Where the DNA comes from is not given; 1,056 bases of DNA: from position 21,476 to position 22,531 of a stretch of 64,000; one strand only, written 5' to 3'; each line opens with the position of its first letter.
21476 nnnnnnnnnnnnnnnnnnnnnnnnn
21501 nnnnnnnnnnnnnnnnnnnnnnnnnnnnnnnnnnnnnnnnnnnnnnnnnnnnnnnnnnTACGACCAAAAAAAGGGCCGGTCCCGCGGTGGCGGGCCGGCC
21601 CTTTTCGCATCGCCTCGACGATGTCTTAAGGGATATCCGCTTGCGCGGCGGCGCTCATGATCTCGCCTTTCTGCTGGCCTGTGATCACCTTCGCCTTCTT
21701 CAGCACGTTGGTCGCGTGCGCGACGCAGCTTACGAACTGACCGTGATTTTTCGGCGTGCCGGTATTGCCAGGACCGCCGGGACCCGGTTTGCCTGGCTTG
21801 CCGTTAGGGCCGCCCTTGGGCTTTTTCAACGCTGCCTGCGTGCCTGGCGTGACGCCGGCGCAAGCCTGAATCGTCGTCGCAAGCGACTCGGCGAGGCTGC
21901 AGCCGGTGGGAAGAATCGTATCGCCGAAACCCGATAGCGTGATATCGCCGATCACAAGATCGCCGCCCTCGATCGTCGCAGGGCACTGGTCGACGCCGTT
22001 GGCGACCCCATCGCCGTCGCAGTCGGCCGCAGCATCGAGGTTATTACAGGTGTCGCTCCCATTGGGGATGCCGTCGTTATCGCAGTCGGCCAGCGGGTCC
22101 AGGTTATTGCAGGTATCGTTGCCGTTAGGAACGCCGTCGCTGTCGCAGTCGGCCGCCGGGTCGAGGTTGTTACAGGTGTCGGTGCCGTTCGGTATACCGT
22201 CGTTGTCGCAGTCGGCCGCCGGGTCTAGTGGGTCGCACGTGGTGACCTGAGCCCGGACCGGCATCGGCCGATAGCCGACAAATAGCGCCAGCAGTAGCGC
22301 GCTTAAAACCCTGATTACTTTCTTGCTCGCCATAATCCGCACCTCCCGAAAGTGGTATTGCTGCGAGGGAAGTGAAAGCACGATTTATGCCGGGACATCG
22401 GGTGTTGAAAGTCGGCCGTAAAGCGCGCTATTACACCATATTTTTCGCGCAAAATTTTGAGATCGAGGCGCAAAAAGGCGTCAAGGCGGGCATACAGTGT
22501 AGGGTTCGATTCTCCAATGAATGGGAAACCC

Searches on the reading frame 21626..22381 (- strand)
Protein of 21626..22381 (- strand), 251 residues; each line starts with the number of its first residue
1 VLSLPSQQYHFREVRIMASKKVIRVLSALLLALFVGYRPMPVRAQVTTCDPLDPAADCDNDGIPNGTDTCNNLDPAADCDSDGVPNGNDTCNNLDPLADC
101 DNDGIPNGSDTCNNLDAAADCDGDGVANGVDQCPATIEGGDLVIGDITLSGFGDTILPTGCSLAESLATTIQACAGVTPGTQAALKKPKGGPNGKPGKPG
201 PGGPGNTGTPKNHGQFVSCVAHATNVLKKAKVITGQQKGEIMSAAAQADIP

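Call 39: search_protein_families(library=pfam, proteins=[window:21626-22381:-], max_evalue=0.01)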
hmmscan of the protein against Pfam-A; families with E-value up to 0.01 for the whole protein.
window:21626-22381:- (251 aa): 1 family
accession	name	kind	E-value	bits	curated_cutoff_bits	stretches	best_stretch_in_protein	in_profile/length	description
PF02412.23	TSP_3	-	6.2e-07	29.4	25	0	119-136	14-31/36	Thrombospondin type 3 repeat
